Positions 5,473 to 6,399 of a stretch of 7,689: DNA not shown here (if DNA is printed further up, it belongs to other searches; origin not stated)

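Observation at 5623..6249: TraX-like pilin N-acetylase homologue coupled to the inovirus assembly gene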

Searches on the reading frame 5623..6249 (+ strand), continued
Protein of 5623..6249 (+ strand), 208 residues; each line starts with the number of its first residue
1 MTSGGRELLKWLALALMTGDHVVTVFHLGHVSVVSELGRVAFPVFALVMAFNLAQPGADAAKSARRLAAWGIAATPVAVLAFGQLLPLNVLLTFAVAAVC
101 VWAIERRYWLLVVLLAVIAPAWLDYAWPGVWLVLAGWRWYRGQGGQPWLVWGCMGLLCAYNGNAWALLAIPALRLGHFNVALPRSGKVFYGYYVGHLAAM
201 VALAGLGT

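Call 27: search_protein_families(library=pfam, proteins=[L038:2975-5776:-, L038:3215-5830:+, L038:6898-7845:-, L038:6357-7046:+, L038:8732-10927:-, L038:11846-12934:+, L030:6087-7868:+, L030:6549-8063:-, L030:8921-9631:-, L030:4370-5047:+], max_evalue=0.001)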
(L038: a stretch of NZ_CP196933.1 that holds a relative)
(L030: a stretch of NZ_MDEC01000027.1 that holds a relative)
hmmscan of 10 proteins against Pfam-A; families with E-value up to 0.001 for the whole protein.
L038:2975-5776:- (933 aa): 7 families
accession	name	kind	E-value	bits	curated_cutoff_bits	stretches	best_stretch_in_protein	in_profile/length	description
PF00122.25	E1-E2_ATPase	-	2.5e-40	138.4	28.1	1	208-385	16-180/181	E1-E2 ATPase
PF00689.26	Cation_ATPase_C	-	1.2e-20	74.5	27.3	1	757-924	1-174/175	Cation transporting ATPase, C-terminus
PF00690.31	Cation_ATPase_N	-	1.3e-17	63.6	20.4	1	67-131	4-69/69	Cation transporter/ATPase, N-terminus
PF00702.32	Hydrolase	-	8.4e-15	56.1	26.4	1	403-688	2-191/191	haloacid dehalogenase-like hydrolase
PF13246.12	Cation_ATPase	-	4.9e-11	42.9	21.7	1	454-516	34-91/91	Cation transport ATPase (P-type)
PF12710.13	HAD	-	3.7e-05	24.7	27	1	578-685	85-189/189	haloacid dehalogenase-like hydrolase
PF08282.18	Hydrolase_3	-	0.0005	20.3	20.9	0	660-711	195-246/255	haloacid dehalogenase-like hydrolase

L038:3215-5830:+ (871 aa): 0 families

L038:6898-7845:- (315 aa): 2 families
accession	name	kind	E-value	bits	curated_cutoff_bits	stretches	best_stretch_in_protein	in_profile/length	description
PF00561.26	Abhydrolase_1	-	1.3e-29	104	25.8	1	36-297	2-242/245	alpha/beta hydrolase fold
PF12146.15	Hydrolase_4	-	3.5e-12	46.6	27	1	61-286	32-222/239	Serine aminopeptidase, S33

L038:6357-7046:+ (229 aa): 0 families

L038:8732-10927:- (731 aa): 2 families
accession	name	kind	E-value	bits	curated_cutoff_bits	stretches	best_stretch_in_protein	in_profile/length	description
PF00593.30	TonB_dep_Rec_b-barrel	-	1.4e-30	108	27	1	276-701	19-436/436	TonB dependent receptor-like, beta-barrel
PF07715.20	Plug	-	6.6e-17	62.4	23.9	1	89-186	3-106/107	TonB-dependent Receptor Plug Domain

L038:11846-12934:+ (362 aa): 1 family
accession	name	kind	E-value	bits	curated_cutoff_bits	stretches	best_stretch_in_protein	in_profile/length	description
PF06224.18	AlkZ-like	-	5.8e-55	187.7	25.9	1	29-361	1-329/329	DNA glycosylase AlkZ-like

L030:6087-7868:+ (593 aa): 0 families

L030:6549-8063:- (504 aa): 0 families

L030:8921-9631:- (236 aa): 3 families
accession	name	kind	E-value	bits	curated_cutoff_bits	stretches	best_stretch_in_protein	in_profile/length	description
PF08279.18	HTH_11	-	1.9e-17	63.3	25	1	8-61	1-54/55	HTH domain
PF19187.6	HTH_PafC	-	1.8e-07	31.5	32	1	7-109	4-114/115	PafC helix-turn-helix domain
PF08220.18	HTH_DeoR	-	0.00013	22.1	21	1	12-50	5-42/57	DeoR-like helix-turn-helix domain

L030:4370-5047:+ (225 aa): 0 families

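Call 28: search_dna_similar(query=window:5623-6246:+, collection=plasmids, mode=protein, max_rows=40, max_evalue=0.001, rows=spread)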
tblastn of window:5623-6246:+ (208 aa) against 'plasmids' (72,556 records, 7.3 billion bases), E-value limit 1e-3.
Records with a match: 4775; places in all: 4822; records where one place covers at least 80% of the query: 2337.
Best place of each record, by identity: <60% 4775.
By first word of the organism name: Escherichia 3144; Klebsiella 711; Salmonella 303; Shigella 226; Enterobacter 129; uncultured 83; Citrobacter 23; Pseudomonas 19; Edwardsiella 18; Xanthomonas 13; and 40 more.
By predicted mobility (MOB-suite, as given by PLSDB): conjugative 3764; non-mobilizable 560; mobilizable 451.
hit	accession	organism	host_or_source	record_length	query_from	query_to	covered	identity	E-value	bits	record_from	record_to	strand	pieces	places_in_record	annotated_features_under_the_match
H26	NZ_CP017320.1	Xanthomonas campestris pv. campestris str. CN18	Brassica juncea var. foliosa,cell ...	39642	1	148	71%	57.1%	7e-30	155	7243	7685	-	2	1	none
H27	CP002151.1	uncultured bacterium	-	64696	1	200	96%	35.0%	2e-15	81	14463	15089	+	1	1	trbP: conjugal transfer protein TrbP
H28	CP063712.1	Escherichia coli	Veal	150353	1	203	98%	31.6%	2e-17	87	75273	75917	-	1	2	conjugal transfer protein TraX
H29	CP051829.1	Escherichia coli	cattle,feces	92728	2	204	98%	30.9%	1e-4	50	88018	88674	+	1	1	traX: conjugal transfer pilus acetylase TraX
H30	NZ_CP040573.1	Escherichia coli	Homo sapiens,human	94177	2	204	98%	30.9%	1e-4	50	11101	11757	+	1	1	traX: conjugal transfer pilus acetylase TraX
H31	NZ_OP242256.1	Escherichia coli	Homo sapiens,stool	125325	2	204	98%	30.9%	1e-4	49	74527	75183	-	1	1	traX: conjugal transfer pilus acetylase TraX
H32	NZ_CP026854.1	Escherichia coli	Homo sapiens,whole organism,urine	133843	2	204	98%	30.5%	2e-4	49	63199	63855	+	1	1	traX: conjugal transfer pilus acetylase TraX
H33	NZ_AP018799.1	Escherichia coli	Bos taurus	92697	2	204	98%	30.5%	3e-4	48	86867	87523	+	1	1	traX: conjugal transfer pilus acetylase TraX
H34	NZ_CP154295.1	Klebsiella pneumoniae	pure culture,bile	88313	2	204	98%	30.5%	3e-4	48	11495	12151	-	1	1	traX: conjugal transfer pilus acetylase TraX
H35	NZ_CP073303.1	Klebsiella pneumoniae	Homo sapiens,whole organism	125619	2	204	98%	30.5%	3e-4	48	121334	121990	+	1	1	traX: conjugal transfer pilus acetylase TraX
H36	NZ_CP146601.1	Klebsiella pneumoniae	Homo sapiens,metagenomic assembly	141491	2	204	98%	30.5%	3e-4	48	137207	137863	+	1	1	traX: conjugal transfer pilus acetylase TraX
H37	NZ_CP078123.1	Klebsiella pneumoniae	Homo sapiens,whole organism,sputum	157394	2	204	98%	30.5%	3e-4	48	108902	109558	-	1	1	traX: conjugal transfer pilus acetylase TraX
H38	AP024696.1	Escherichia coli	Homo sapiens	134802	2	204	98%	30.5%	3e-4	48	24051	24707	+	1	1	conjugal transfer pilus acetylase TraX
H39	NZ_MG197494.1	Escherichia coli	chicken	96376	2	204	98%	30.5%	3e-4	48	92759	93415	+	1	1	traX: conjugal transfer pilus acetylase TraX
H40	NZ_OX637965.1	Escherichia coli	Homo sapiens,Urinary tract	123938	2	204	98%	30.5%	4e-4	48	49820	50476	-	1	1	traX: conjugal transfer pilus acetylase TraX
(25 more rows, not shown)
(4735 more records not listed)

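Call 29: get_annotated_region(hit=H27, flank=3000)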
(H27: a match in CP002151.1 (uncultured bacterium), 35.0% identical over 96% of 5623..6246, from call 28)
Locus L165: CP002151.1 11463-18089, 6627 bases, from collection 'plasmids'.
description: Uncultured bacterium plasmid PB5, complete sequence
organism: uncultured bacterium (NCBI taxid 77133)
taxonomy: Bacteria; ; ; ; ; ; uncultured bacterium
host: -; source: -; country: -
typing (MOB-suite, as given by PLSDB): conjugative; replicon IncP; relaxase MOBP; mating-pair formation MPF_T
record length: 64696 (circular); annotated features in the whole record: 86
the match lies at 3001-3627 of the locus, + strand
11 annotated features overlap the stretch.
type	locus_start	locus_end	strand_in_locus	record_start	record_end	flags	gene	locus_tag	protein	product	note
CDS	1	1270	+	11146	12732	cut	trbL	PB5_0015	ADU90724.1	conjugal transfer protein TrbL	-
CDS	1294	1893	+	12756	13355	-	trbM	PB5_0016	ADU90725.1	conjugal transfer protein TrbM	-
CDS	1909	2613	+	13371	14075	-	trbN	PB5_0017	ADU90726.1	conjugal transfer protein TrbN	-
CDS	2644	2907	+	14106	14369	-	trbO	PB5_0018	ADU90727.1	conjugal transfer protein TrbO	-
CDS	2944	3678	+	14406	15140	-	trbP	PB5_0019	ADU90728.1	conjugal transfer protein TrbP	-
CDS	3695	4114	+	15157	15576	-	upf31.7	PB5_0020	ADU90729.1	hypothetical protein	-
CDS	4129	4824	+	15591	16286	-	fiwA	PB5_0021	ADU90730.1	fertility inhibition factor FiwA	-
CDS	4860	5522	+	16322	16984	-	upf32.8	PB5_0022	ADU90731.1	hypothetical protein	-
CDS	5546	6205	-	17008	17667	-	parA1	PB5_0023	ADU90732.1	site-specific recombinase/resolvase ParA, long form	-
CDS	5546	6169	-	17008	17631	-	parA2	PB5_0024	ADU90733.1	ParA, short form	-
CDS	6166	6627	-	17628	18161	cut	parB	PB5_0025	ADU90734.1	ParB nuclease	-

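Call 30: get_annotated_region(hit=H29, flank=2500)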
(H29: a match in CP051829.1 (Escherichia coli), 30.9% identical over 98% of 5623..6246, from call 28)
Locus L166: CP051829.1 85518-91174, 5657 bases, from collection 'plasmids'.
description: Escherichia coli O157:H7 strain FLT_1999G plasmid pFLT_1999G-1, complete sequence
organism: Escherichia coli (NCBI taxid 83334)
taxonomy: Bacteria; Pseudomonadota; Gammaproteobacteria; Enterobacterales; Enterobacteriaceae; Escherichia; Escherichia coli
host: -; source: cattle,feces; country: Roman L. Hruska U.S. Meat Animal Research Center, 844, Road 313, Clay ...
typing (MOB-suite, as given by PLSDB): non-mobilizable; replicon IncFIA,IncFIB,IncFIC
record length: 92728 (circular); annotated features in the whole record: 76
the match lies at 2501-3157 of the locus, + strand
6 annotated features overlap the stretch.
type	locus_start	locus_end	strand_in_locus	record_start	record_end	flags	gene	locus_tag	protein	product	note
predicted_resistance_gene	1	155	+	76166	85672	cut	toxB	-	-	toxin B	predicted by amrfinderplus; class ; identity 99.94%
CDS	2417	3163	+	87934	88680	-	traX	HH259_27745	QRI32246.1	conjugal transfer pilus acetylase TraX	-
CDS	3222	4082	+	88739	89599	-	-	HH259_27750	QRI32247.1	alpha/beta hydrolase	-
CDS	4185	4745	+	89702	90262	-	-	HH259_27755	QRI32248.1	fertility inhibition protein FinO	-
CDS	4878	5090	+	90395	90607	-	-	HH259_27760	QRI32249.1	ANR family transcriptional regulator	-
CDS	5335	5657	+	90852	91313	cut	-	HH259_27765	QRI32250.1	thermonuclease family protein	-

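Call 31: get_annotated_region(hit=H28, flank=3000)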
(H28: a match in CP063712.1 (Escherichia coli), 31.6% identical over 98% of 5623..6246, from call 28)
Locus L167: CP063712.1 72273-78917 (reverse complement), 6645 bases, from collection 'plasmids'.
description: Escherichia coli strain 18TN10VL01-EC plasmid pVPS18EC01101, complete sequence
organism: Escherichia coli (NCBI taxid 562)
taxonomy: Bacteria; Pseudomonadota; Gammaproteobacteria; Enterobacterales; Enterobacteriaceae; Escherichia; Escherichia coli
host: -; source: Veal; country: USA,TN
typing (MOB-suite, as given by PLSDB): conjugative; replicon IncFIB,IncFII; relaxase MOBF; mating-pair formation MPF_F
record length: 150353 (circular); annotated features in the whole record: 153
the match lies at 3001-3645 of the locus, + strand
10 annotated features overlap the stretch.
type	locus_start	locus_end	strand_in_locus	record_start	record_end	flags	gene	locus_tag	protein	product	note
CDS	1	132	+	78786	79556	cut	trbJ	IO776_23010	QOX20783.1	P-type conjugative transfer protein TrbJ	-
CDS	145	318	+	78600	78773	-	trbK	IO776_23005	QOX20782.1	entry exclusion lipoprotein TrbK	-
CDS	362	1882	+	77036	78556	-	trbL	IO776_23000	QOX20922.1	P-type conjugative transfer protein TrbL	-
CDS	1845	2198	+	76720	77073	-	-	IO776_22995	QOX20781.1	hypothetical protein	-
CDS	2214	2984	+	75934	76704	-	-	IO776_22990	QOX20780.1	conjugal transfer protein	-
CDS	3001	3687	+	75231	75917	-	-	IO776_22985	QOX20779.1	conjugal transfer protein TraX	-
CDS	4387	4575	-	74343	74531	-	-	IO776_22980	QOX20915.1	hypothetical protein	-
CDS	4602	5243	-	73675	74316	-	-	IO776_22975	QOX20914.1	recombinase family protein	-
CDS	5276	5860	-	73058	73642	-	-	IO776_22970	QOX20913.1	hypothetical protein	-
CDS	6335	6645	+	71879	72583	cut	-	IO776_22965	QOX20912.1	IS6-like element IS26 family transposase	-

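Call 57: predict_structure(alignment_id=A3)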
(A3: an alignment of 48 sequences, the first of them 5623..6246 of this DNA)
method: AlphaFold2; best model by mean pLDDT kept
length: 208 residues; sequences in the alignment: 48
mean_pLDDT: 94.7   pTM: 0.90
mean pLDDT of the five models: 94.7, 93.1, 93.1, 92.5, 91.8
residues with pLDDT >= 90: 193; 70-90: 15; 50-70: 0; < 50: 0
segments of 3 or more residues with pLDDT < 50: none
pLDDT, mean of each block of 10 residues (from residue 1): 94 96 92 92 97 96 97 96 94 98 98 98 97 97 85 97 95 93 91 95 91
secondary structure, 60 per line:
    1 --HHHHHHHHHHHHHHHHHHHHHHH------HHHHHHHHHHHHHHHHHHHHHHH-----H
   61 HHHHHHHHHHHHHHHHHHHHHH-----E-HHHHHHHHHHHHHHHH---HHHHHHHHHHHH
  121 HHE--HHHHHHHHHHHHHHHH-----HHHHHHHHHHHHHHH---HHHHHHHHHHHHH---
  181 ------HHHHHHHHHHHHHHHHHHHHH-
elements in order: H3-25 H32-54 H60-82 H90-105 H109-122 H126-141 H147-161 H165-177 H187-207

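Call 62: fold_search(model_id=the predicted structure, library=pdb)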
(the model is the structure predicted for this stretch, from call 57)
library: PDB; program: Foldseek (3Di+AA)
matches with E <= 10: 275; with E <= 0.001: 0
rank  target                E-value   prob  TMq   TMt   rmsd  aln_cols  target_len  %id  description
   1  6xz6_A                3.7e-01  0.07  0.12  0.12  22.4       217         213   11  Structure of the trypanosome brucei factor H receptor bound to domain D5 of bovine factor H (released 2020-03-25)
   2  6o7u_j                6.0e-01  0.15  0.16  0.19  16.5       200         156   16  Saccharomyces cerevisiae V-ATPase Stv1-VO (released 2019-04-03)
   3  7vg4_C                6.9e-01  0.08  0.15  0.16  20.4       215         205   13  10,5-methenyltetrahydrofolate cyclohydrolase from Methylobacterium extorquens AM1 strain (released 2022-07-06)
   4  7wkd_R                7.9e-01  0.08  0.15  0.14  15.5       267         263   10  TRH-TRHR G protein complex (released 2022-06-15)
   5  7unh_A                9.9e-01  0.10  0.20  0.17  21.2       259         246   13  De novo designed chlorophyll dimer protein in apo state, SP2 (released 2023-04-19)
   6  7vg4_D                1.0e+00  0.07  0.15  0.15  20.1       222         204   15  10,5-methenyltetrahydrofolate cyclohydrolase from Methylobacterium extorquens AM1 strain (released 2022-07-06)
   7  7o3v_I                1.1e+00  0.08  0.16  0.17  21.2       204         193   13  Stalk complex structure (TrwJ/VirB5-TrwI/VirB6) from the fully-assembled R388 type IV secretion system determined by c (released 2022-06-22)
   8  3ez0_B                1.1e+00  0.08  0.17  0.17  17.5       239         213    9  Crystal structure of protein of unknown function with ferritin-like fold (YP_832262.1) from Arthrobacter sp. FB24 at 2 (released 2008-11-25)
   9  7yu4                  1.1e+00  0.07  0.17  0.14  15.0       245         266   16  Human Lysophosphatidic Acid Receptor 1-Gi complex bound to ONO-0740556, focused on receptor (released 2022-10-05)
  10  7unh_B                1.2e+00  0.10  0.20  0.18  20.4       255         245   14  De novo designed chlorophyll dimer protein in apo state, SP2 (released 2023-04-19)
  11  6wlw_1                1.2e+00  0.08  0.15  0.19  16.2       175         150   16  The Vo region of human V-ATPase in state 1 (focused refinement) (released 2020-11-11)
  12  3pvy_B                1.3e+00  0.06  0.17  0.15  19.6       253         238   11  The Phenylacetyl-CoA monooxygenase PaaAC subcomplex with coenzyme A (released 2011-01-19)
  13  8ubx                  1.4e+00  0.09  0.18  0.11  17.7       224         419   12  Ethanolamine-bound FLVCR1 (released 2024-03-27)
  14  6uus_R                1.5e+00  0.07  0.19  0.14  15.6       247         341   10  CryoEM Structure of the active Adrenomedullin 2 receptor G protein complex with adrenomedullin peptide (released 2020-04-01)
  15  9wfa                  1.5e+00  0.06  0.16  0.15  16.5       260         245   17  Cryo-EM structure of psXR (released 2026-03-18)
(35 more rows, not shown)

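Call 63: search_protein_representatives(protein=window:5623-6246:+)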
Query: 208 residues. Proteins with E-value up to 0.001 (for the whole library): 788; up to 1e-10: 282; up to 1e-30: 12. The best 150 are listed.
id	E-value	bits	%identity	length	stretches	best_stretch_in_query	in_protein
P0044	6.7e-75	267.7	82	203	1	1-162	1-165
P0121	7.3e-57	208.7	58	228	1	1-202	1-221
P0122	3.8e-46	173.7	50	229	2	1-151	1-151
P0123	9.4e-39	149.5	63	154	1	1-123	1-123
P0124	4.3e-36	140.8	49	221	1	1-204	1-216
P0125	2.8e-34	134.8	43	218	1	2-203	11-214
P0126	6.6e-33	130.3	42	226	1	2-205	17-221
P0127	1.7e-32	129.0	53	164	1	1-129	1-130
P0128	3.8e-32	127.9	48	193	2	43-150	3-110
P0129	7.0e-32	127.0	40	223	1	2-207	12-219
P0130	2.6e-31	125.1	39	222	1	3-202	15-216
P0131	3.2e-31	124.8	46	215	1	2-204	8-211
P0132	6.2e-30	120.6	44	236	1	3-204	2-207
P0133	1.5e-29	119.4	45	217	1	3-207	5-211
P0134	8.6e-29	116.9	40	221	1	5-206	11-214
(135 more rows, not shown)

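Call 80: search_protein_families(library=pfam, alignment_id=A4, max_evalue=10)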
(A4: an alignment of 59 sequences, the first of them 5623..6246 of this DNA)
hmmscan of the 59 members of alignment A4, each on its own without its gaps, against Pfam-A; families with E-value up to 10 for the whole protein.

A. member 1, window:5623-6246:+ (208 aa): 2 families
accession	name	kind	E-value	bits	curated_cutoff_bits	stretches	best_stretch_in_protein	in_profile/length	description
PF05857.17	TraX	-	2.6e-42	145.6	25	1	6-203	2-216/217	TraX protein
PF23479.1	Microp_apicomplexa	-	0.26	11.5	27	1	75-94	4-23/65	Apicomplexa microprotein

B. families by the number of members that match (of 59 scanned): 33 families (the first 25 are shown)
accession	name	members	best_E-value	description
PF05857.17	TraX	59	2e-67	TraX protein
PF01757.29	Acyl_transf_3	4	1.1e-06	Acyltransferase domain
PF04133.19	Vps55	2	0.18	Vacuolar protein sorting 55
PF19529.4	DUF6057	2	2.2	Family of unknown function (DUF6057)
PF14017.11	DUF4233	2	4.2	Protein of unknown function (DUF4233)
PF00691.25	OmpA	1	4.5e-12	OmpA family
PF10671.14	TcpQ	1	2.5e-08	Toxin co-regulated pilus biosynthesis protein Q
PF03669.18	ASTER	1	0.022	PAT complex subunit Asterix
PF24124.1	YphA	1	0.046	YphA-like integral membrane protein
PF09769.14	ApoO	1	0.068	Apolipoprotein O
PF24648.1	DUF7641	1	0.12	Domain of unknown function (DUF7641)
PF25680.1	Mom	1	0.16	Mom protein family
PF13506.12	Glyco_transf_21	1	0.18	Glycosyl transferase family 21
PF16938.10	Phage_holin_Dp1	1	0.23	Putative phage holin Dp-1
PF23479.1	Microp_apicomplexa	1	0.26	Apicomplexa microprotein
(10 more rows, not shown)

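Call 81: search_solved_structures(query=A4, max_evalue=10)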
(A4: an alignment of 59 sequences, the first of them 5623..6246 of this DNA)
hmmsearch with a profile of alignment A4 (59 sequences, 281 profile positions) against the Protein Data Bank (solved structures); distinct sequences matched with E-value up to 10: 0.

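Call 82: fold_search(model_id=the predicted structure, library=viral)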
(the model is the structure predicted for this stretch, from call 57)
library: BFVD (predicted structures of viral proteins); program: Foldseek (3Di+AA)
matches with E <= 10: 172; with E <= 0.001: 0
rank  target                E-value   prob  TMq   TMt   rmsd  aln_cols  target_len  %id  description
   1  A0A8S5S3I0            5.5e-01  0.21  0.26  0.09  18.0       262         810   16  Uncharacterized protein [Siphoviridae sp. ctBLh2]
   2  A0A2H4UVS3            7.6e-01  0.23  0.23  0.22  18.0       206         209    7  Glycosyl transferase [Bodo saltans virus]
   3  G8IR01                8.7e-01  0.08  0.16  0.05  20.3       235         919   14  MuF-like minor capsid protein [Mycobacterium phage Fionnbharth]
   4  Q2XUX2                1.1e+00  0.08  0.16  0.14  19.3       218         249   11  (no name in the UniProt tables at hand)
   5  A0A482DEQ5            1.1e+00  0.08  0.18  0.12  18.6       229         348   14  BMRF2 protein [Epstein-Barr virus (strain GD1)]
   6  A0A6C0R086            1.1e+00  0.09  0.19  0.15  22.6       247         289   11  (no name in the UniProt tables at hand)
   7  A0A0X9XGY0            1.5e+00  0.06  0.15  0.11  17.8       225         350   12  Envelope protein UL43 [Vespertilionid gammaherpesvirus 1]
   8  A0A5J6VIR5            1.5e+00  0.04  0.13  0.13  19.8       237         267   11  Uncharacterized protein [Megaviridae environmental sample]
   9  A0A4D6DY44            1.7e+00  0.07  0.19  0.16  20.0       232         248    9  Uncharacterized protein [Edwardsiella phage pEt-SU]
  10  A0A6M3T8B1            1.9e+00  0.14  0.27  0.25  18.6       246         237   14  (no name in the UniProt tables at hand)
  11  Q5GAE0                1.9e+00  0.07  0.18  0.05  30.1       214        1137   12  Methyl-accepting transducer domain-containing protein [Grouper iridovirus]
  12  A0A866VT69            1.9e+00  0.06  0.18  0.08  21.0       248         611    8  G protein-coupled receptor 2 [Elephant endotheliotropic herpesvirus 1A]
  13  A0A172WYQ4            2.0e+00  0.10  0.26  0.08  17.1       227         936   13  Polyprotein (Fragment) [Zika virus]
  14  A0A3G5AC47            2.0e+00  0.09  0.23  0.21  15.4       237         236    9  Uncharacterized protein [Hyperionvirus sp.]
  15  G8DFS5                2.0e+00  0.06  0.16  0.17  19.3       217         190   10  (no name in the UniProt tables at hand)
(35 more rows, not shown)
